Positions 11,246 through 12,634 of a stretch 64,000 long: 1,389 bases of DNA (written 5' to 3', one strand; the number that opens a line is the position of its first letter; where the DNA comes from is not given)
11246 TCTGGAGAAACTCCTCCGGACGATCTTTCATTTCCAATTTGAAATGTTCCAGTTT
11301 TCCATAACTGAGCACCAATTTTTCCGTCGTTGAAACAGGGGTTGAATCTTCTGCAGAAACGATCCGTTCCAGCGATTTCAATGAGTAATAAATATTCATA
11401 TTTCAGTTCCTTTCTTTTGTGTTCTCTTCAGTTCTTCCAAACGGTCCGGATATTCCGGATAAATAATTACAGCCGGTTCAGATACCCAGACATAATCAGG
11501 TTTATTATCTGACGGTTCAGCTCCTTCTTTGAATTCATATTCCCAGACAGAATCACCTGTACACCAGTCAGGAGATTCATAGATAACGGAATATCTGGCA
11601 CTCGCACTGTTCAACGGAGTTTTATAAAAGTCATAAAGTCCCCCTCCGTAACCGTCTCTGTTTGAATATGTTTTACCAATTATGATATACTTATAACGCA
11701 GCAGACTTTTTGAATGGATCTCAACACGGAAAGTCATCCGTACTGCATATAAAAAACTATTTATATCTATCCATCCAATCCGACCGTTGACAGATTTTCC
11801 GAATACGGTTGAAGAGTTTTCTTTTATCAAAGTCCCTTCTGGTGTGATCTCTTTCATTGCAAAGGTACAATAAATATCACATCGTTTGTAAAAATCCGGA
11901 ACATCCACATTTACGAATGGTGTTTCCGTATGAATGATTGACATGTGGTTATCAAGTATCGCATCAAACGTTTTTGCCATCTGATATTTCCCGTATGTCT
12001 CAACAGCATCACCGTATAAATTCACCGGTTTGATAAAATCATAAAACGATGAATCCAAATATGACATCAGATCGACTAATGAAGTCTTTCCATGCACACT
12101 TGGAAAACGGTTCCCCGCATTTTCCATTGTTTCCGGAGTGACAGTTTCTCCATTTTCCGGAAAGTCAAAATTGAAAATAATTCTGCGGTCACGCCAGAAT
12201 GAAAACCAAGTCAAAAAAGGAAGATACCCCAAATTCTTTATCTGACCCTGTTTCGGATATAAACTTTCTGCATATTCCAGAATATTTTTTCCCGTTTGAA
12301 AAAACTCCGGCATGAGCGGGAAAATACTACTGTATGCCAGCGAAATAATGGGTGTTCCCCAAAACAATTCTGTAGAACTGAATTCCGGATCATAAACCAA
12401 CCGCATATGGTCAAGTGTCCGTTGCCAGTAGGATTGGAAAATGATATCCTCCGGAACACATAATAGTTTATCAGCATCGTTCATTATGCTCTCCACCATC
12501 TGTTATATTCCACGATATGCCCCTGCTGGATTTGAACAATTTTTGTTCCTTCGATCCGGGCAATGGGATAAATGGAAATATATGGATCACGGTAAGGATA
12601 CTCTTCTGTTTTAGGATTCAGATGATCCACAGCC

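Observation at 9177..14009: Orphan six-gene, translationally coupled operon of unrecognisable, signal-peptide-free proteins between dxs and nagB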

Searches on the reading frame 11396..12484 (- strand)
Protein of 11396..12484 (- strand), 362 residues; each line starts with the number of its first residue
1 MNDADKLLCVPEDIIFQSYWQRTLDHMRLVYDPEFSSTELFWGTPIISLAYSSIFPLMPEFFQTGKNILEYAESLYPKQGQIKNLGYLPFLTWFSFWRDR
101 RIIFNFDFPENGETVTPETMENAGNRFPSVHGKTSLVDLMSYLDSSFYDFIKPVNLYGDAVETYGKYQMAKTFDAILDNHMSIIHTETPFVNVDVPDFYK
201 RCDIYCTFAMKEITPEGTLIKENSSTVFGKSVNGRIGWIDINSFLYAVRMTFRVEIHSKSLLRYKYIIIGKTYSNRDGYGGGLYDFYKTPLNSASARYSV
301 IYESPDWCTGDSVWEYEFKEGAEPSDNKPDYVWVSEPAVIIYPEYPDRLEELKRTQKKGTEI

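Call 3: search_protein_families(library=pfam, proteins=[window:11396-12484:-], max_evalue=1)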
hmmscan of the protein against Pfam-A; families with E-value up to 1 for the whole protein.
window:11396-12484:- (362 aa): 0 families

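Call 4: search_protein_families(library=phrogs, proteins=[window:11396-12484:-], max_evalue=1)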
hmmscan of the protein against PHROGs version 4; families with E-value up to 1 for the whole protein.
window:11396-12484:- (362 aa): 1 family
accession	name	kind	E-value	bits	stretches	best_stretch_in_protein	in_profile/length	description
phrog_11091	-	head and packaging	0.2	12.6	1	130-216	9-93/167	Hoc-like head decoration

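Call 5: search_protein_families(library=ncbifam, proteins=[window:11396-12484:-], max_evalue=1)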
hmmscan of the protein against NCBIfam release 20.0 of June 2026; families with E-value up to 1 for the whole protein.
window:11396-12484:- (362 aa): 0 families

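Call 6: search_protein_families(library=padloc, proteins=[window:11396-12484:-], max_evalue=1)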
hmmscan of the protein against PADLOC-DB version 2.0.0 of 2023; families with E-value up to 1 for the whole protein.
window:11396-12484:- (362 aa): 0 families

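Call 13: find_encoding_contigs(protein=window:11396-12484:-, flank=10000, max_places=10)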
Protein window:11396-12484:- (362 aa): 23 contigs read that carry it; 10 places shown.
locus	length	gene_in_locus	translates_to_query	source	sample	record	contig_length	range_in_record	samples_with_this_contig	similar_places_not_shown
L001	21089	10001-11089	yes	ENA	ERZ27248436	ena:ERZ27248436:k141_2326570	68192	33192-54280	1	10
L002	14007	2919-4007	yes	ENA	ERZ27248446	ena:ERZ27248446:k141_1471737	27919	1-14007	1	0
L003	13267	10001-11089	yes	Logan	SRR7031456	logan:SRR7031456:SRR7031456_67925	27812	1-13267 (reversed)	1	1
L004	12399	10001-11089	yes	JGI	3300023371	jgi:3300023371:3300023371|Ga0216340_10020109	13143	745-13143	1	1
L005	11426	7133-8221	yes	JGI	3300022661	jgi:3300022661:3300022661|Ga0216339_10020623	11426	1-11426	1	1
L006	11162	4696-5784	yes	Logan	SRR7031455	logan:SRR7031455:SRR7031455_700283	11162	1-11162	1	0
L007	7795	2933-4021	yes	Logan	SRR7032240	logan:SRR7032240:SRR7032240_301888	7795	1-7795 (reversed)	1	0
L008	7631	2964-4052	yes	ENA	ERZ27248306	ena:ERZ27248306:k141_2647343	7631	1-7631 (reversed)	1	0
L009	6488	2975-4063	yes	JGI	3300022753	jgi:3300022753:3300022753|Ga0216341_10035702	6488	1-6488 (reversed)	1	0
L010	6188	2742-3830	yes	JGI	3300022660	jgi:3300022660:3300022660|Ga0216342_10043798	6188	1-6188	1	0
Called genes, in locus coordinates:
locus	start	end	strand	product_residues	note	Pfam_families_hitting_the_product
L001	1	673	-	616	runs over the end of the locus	PF03717:PBP_dimer, PF00905:Transpeptidase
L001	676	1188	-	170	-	-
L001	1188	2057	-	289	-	PF04085:MreC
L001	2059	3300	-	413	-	-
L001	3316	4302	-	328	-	PF00480:ROK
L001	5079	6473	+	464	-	PF11638:DnaA_N (weak), PF00308:Bac_DnaA, PF00004:AAA, PF08299:Bac_DnaA_C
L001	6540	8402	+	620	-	PF13292:DXP_synthase_N, PF02779:Transket_pyr, PF02780:Transketolase_C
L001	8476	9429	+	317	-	-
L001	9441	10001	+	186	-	-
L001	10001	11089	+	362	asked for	-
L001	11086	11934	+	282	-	-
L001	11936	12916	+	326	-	-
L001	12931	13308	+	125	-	-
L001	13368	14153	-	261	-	PF01182:Glucosamine_iso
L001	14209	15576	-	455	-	PF02614:UxaC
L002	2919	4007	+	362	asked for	-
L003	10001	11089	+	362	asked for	-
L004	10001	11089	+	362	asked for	-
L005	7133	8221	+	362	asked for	-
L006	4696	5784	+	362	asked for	-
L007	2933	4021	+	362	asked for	-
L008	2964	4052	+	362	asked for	-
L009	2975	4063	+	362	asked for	-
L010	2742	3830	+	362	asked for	-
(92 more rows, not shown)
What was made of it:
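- Checked: Independent gene calls in 23 metagenome contigs give the same six products (call 13).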

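Call 14: find_homologous_proteins(query=window:11396-12484:-, max_evalue=0.001)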
Query window:11396-12484:- (362 aa): 13 proteins with E <= 0.001 among 972 candidates.
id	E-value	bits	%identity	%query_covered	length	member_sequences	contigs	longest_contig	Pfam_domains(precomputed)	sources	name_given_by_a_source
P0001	8.4e-251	849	100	100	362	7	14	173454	-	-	-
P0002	1.0e-174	599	71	98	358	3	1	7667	-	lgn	-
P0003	2.3e-129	450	55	98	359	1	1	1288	-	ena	-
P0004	4.0e-122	426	53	98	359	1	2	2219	-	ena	-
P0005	3.3e-121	423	53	98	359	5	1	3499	-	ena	-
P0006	7.6e-120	418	53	98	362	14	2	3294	-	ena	-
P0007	4.0e-117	410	52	98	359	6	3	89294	-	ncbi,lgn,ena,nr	ncbi:MAG: hypothetical protein IJW23_10925 [Lentisphaeria bacterium]|nr:hypothetical protein [Lentis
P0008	2.1e-94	335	47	98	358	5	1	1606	-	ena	-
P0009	2.7e-83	298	47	98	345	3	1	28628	-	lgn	-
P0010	2.3e-74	269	42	99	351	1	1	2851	-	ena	-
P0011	2.4e-71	259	43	99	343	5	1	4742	-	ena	-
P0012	1.3e-59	220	38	97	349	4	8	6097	-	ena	-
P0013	1.9e-48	184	37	97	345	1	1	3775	-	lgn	-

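Call 16: find_encoding_contigs(protein=P0007, flank=10000, max_places=3)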
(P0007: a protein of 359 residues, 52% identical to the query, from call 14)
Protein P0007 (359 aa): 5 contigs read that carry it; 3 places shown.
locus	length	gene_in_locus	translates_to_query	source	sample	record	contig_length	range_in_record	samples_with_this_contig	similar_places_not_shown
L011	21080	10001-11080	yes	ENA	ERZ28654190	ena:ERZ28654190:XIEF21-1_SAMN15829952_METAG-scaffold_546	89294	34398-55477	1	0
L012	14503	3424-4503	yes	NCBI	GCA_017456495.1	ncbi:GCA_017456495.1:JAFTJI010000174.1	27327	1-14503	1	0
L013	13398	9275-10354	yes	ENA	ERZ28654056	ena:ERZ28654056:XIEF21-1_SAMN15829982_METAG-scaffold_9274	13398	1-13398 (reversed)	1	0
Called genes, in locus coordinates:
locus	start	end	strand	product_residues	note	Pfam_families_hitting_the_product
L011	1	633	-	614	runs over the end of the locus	PF03717:PBP_dimer, PF00905:Transpeptidase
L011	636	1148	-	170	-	-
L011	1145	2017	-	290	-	PF04085:MreC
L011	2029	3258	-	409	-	-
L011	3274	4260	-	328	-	PF00480:ROK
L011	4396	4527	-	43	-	-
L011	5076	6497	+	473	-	PF11638:DnaA_N, PF00308:Bac_DnaA, PF00004:AAA, PF08299:Bac_DnaA_C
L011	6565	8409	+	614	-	PF13292:DXP_synthase_N, PF02779:Transket_pyr, PF02780:Transketolase_C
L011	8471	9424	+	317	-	-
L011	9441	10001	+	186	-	-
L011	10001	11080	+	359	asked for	-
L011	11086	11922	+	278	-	-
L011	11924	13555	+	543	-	-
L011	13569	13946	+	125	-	-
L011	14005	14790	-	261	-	PF01182:Glucosamine_iso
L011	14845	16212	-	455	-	PF02614:UxaC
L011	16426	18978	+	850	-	PF13491:FtsK_4TM, PF05887:Trypan_PARP (weak), PF12846:AAA_10 (faint), PF17854:FtsK_alpha, PF01580:FtsK_SpoIIIE, PF09397:FtsK_gamma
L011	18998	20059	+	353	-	PF13413:HTH_25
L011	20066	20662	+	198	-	PF10571:UPF0547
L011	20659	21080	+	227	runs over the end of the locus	PF02517:Rce1-like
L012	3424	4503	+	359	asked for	-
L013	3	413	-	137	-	?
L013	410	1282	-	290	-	PF04085:MreC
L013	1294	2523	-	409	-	-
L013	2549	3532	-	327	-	-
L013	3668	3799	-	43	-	-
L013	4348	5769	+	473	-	PF11638:DnaA_N, PF00308:Bac_DnaA, PF00004:AAA, PF08299:Bac_DnaA_C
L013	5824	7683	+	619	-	PF13292:DXP_synthase_N, PF02779:Transket_pyr, PF02780:Transketolase_C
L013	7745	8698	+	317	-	-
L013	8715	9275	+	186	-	-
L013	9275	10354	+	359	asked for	-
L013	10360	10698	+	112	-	-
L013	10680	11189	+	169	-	-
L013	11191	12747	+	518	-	-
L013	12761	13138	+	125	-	-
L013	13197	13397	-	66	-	?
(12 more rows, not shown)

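Call 17: find_encoding_contigs(protein=P0009, flank=10000, max_places=3)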
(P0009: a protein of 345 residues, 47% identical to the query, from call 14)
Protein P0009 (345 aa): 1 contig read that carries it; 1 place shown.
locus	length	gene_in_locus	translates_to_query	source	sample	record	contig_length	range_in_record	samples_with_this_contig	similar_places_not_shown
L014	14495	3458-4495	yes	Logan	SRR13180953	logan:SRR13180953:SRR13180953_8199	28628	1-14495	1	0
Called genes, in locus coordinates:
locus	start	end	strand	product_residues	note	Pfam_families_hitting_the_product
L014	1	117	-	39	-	?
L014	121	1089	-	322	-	-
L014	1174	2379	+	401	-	-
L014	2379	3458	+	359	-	-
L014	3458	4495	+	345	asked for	-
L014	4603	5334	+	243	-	-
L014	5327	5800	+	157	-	PF02732:ERCC4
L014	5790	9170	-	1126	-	PF10145:PhageMin_Tail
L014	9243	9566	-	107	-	-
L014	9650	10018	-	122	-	-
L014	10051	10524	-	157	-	-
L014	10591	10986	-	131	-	-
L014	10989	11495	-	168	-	-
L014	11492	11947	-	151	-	-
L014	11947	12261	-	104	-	-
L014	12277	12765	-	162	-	-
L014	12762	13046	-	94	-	-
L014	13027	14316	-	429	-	-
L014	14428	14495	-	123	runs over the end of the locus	-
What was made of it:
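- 11396..12484 (-): g3, 362 aa. It has an N-terminal helical domain (about residues 1-180) and a C-terminal beta-sandwich (about 182-343). It evolves fast. The phage homologue P0009 is 47% identical (calls 14, 17).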

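Call 26: find_related_loci(query=A2, collection=viral_contigs, flank=10000)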
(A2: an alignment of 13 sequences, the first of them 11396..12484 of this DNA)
Query A2 (362 aa) in viral_contigs; peptide patterns used: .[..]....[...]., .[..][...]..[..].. (x = any residue, [..] = any of these).
37 stretches matched a pattern, but none encodes a relative of the query by tblastn (E <= 1e-3).

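Call 29: search_solved_structures(query=A2, max_evalue=10)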
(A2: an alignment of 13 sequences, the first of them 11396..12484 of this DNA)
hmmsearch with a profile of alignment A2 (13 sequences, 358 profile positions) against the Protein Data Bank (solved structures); distinct sequences matched with E-value up to 10: 0.

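Call 43: predict_structure(alignment_id=A2)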
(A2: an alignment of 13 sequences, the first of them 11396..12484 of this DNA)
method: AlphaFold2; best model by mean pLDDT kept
length: 362 residues; sequences in the alignment: 13
mean_pLDDT: 80.1   pTM: 0.83
mean pLDDT of the five models: 80.1, 78.3, 78.0, 76.2, 76.0
residues with pLDDT >= 90: 116; 70-90: 169; 50-70: 58; < 50: 19
segments of 3 or more residues with pLDDT < 50: 1-3, 155-163
pLDDT, mean of each block of 10 residues (from residue 1): 53 76 88 78 80 76 82 68 63 73 86 92 92 87 57 45 57 78 81 74 92 93 89 92 89 96 95 77 74 79 95 96 88 93 87 69 45
secondary structure, 60 per line:
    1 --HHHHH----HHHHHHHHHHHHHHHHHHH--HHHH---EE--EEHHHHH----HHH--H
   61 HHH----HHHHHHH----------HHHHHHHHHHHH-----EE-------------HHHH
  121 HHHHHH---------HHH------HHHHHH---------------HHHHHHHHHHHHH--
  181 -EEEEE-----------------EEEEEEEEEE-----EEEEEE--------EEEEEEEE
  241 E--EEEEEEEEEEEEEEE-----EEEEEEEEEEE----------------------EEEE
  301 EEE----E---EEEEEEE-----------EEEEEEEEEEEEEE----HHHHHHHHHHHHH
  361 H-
elements in order: H3-7 H12-30 H33-36 H46-50 H60-63 H68-74 H85-96 H117-126 H145-150 H166-178 E182-186 E204-213 E219-224 E233-241 E244-258 E264-274 E297-303 E312-318 E330-343 H348-361
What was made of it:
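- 11396..12484 (-): The AF2 model has pLDDT 80 and pTM 0.83 (call 43).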

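Call 46: fold_search(model_id=the predicted structure, library=pdb)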
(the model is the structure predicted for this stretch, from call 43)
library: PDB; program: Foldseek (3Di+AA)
matches with E <= 10: 1317; with E <= 0.001: 3
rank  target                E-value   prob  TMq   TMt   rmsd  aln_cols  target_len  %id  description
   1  7knc                  8.7e-05  0.57  0.13  0.07  18.6       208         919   12  Crystal structure of the GH31 alpha-xylosidase (Xac1773) from Xanthomonas citri (released 2021-05-26)
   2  7kmp                  1.6e-04  0.54  0.14  0.07  18.6       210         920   11  Crystal structure of the GH31 alpha-xylosidase (Xac1773) from Xanthomonas citri (released 2021-05-26)
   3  3abz_D                8.7e-04  0.54  0.20  0.11  20.4       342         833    9  Crystal structure of Se-Met labeled Beta-glucosidase from Kluyveromyces marxianus (released 2010-08-11)
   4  2xvg                  1.2e-03  0.54  0.14  0.07  17.7       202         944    5  crystal structure of alpha-xylosidase (GH31) from Cellvibrio japonicus (released 2011-04-13)
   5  3ac0_B                1.3e-03  0.18  0.14  0.08  20.8       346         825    9  Crystal structure of Beta-glucosidase from Kluyveromyces marxianus in complex with glucose (released 2010-08-11)
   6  7dda                  3.0e-03  0.80  0.16  0.32   8.9       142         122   10  Envelope protein VP37 a crystal structure from White Spot Syndrome Virus (released 2021-06-23)
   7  6a99_D                3.0e-03  0.11  0.08  0.12  20.4       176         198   11  Crystal structure of a Stig cyclases Fisc from Fischerella sp. TAU in complex with (3Z)-3-(1-methyl-2-pyrrolidinyliden (released 2018-12-19)
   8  5wpr                  4.8e-03  0.11  0.09  0.14  19.5       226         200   10  Crystal structure HpiC1 in C2 space group (released 2018-03-07)
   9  2xvk                  5.1e-03  0.28  0.14  0.07  18.0       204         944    6  crystal structure of alpha-xylosidase (GH31) from Cellvibrio japonicus in complex with 5-fluoro-alpha-D-xylopyranosyl fl (released 2011-04-13)
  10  5wps                  5.4e-03  0.10  0.09  0.14  19.5       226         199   11  Crystal structure HpiC1 Y101F (released 2018-04-04)
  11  6al7_B                5.4e-03  0.09  0.08  0.13  19.7       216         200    9  Crystal structure HpiC1 F138S (released 2018-03-07)
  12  9ib9_B                5.8e-03  0.57  0.16  0.32   9.8       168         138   11  Tumor necrosis factor-like lectin PLTL from Photorhabdus laumondii in complex with B Lewis b pentasaccharide (released 2025-10-29)
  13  9ib7_B                6.1e-03  0.35  0.13  0.27  11.4       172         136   10  Tumor necrosis factor-like lectin PLTL from Photorhabdus laumondii in complex with Blood group B trisaccharide (released 2025-10-29)
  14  5wpu                  7.3e-03  0.08  0.08  0.12  19.9       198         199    9  Crystal structure HpiC1 Y101S (released 2018-03-07)
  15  5yvl_D                7.7e-03  0.09  0.09  0.13  18.1       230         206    8  Crystal structure of a cyclase Hpiu5 from Fischerella sp. ATCC 43239 (released 2018-11-07)
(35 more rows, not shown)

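Call 47: fold_search(model_id=the predicted structure, library=viral)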
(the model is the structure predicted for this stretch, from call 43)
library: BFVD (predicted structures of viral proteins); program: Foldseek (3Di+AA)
matches with E <= 10: 1252; with E <= 0.001: 7
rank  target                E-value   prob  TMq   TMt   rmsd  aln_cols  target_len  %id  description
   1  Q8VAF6                9.1e-06  0.89  0.17  0.21  22.2       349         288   11  Wsv464 [White spot syndrome virus (isolate Shrimp/China/Tongan/1996)]
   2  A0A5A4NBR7            1.9e-04  0.90  0.17  0.27  13.2       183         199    7  (no name in the UniProt tables at hand)
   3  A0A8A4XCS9            3.2e-04  0.18  0.10  0.12  21.6       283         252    9  Capsid protein [Syrmaticus ellioti CRESS-DNA-virus sp.]
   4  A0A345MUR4            3.5e-04  0.44  0.13  0.17  23.1       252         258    8  Coat protein [Cressdnaviricota sp.]
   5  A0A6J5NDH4            4.2e-04  0.84  0.17  0.10  13.4       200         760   13  PASTA_pknB domain containing protein [uncultured Caudovirales phage]
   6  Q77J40                6.4e-04  0.38  0.18  0.17  24.4       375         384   10  Wsv256 [White spot syndrome virus (isolate Shrimp/China/Tongan/1996)]
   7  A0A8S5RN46            6.8e-04  0.16  0.11  0.15  29.4       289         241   14  Uncharacterized protein [virus sp. ctFlR8]
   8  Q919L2                1.0e-03  0.90  0.15  0.33   7.7       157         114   10  Uncharacterized protein [Culex nigripalpus nucleopolyhedrovirus (isolate Florida/1997)]
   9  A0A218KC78            1.4e-03  0.13  0.07  0.05  20.1       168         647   10  CBM-cenC domain-containing protein [Bacillus phage PBC2]
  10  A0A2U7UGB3            1.5e-03  0.75  0.16  0.18  14.2       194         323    7  BTB incomplete domain containing protein [Pandoravirus macleodensis]
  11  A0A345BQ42            1.6e-03  0.08  0.08  0.10  25.7       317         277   11  (no name in the UniProt tables at hand)
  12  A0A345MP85            1.6e-03  0.20  0.12  0.10  20.6       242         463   12  (no name in the UniProt tables at hand)
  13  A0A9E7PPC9            1.9e-03  0.82  0.15  0.25   8.7       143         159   11  Uncharacterized protein [Largemouth bass virus]
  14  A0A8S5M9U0            1.9e-03  0.21  0.09  0.19  17.8       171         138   12  Uncharacterized protein [Siphoviridae sp. ctv4j104]
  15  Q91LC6                2.1e-03  0.21  0.16  0.13  25.1       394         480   10  ORF119, gene family 8 [White spot syndrome virus]
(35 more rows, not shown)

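Call 48: search_protein_families(library=phrogs, proteins=[L014:121-1089:-, L014:4603-5334:+, L014:5324-5800:+, L014:9650-10018:-, L014:10051-10524:-, L014:10591-10989:-, L014:10989-11495:-, L014:11492-11947:-, L014:12277-12765:-, L014:13027-14316:-], max_evalue=0.01)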
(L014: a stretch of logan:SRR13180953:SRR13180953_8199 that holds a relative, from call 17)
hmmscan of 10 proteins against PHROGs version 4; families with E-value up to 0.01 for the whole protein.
L014:121-1089:- (322 aa): 2 families
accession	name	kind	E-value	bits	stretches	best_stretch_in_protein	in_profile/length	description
phrog_7154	-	unknown function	0.00034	21.7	1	284-312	17-45/63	-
phrog_29925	-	unknown function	0.00053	19.5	1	272-312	87-125/620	-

L014:4603-5334:+ (243 aa): 3 families
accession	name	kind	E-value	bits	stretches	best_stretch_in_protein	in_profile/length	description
phrog_1740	-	transcription regulation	1.7e-05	24.5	1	132-227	108-208/567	RNA polymerase sigma factor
phrog_36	-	transcription regulation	0.0056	17.3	1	155-225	107-177/220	transcriptional regulator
phrog_6223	-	transcription regulation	0.0091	17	0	189-229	4-43/73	transcriptional repressor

L014:5324-5800:+ (158 aa): 1 family
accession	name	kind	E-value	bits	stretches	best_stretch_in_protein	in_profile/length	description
phrog_3490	-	DNA, RNA and nucleotide metabolism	1.3e-18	68.6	1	2-145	6-171/175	ERCC4-type nuclease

L014:9650-10018:- (122 aa): 0 families

L014:10051-10524:- (157 aa): 0 families

L014:10591-10989:- (132 aa): 0 families

L014:10989-11495:- (168 aa): 0 families

L014:11492-11947:- (151 aa): 0 families

L014:12277-12765:- (162 aa): 1 family
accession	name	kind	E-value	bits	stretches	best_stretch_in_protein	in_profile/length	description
phrog_477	-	connector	2.6e-07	31.5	1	9-98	21-116/220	head-tail adaptor Ad1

L014:13027-14316:- (429 aa): 0 families

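Call 56: find_encoding_contigs(protein=P0013, flank=10000, max_places=3)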
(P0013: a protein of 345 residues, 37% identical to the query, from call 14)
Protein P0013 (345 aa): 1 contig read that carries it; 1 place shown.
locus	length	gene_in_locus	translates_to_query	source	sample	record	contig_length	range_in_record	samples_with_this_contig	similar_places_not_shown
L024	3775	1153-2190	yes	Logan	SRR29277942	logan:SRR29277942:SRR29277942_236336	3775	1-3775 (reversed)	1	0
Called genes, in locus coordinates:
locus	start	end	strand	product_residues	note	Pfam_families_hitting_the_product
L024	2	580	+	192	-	?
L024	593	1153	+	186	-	-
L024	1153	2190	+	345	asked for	-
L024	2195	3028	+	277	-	-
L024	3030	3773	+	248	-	?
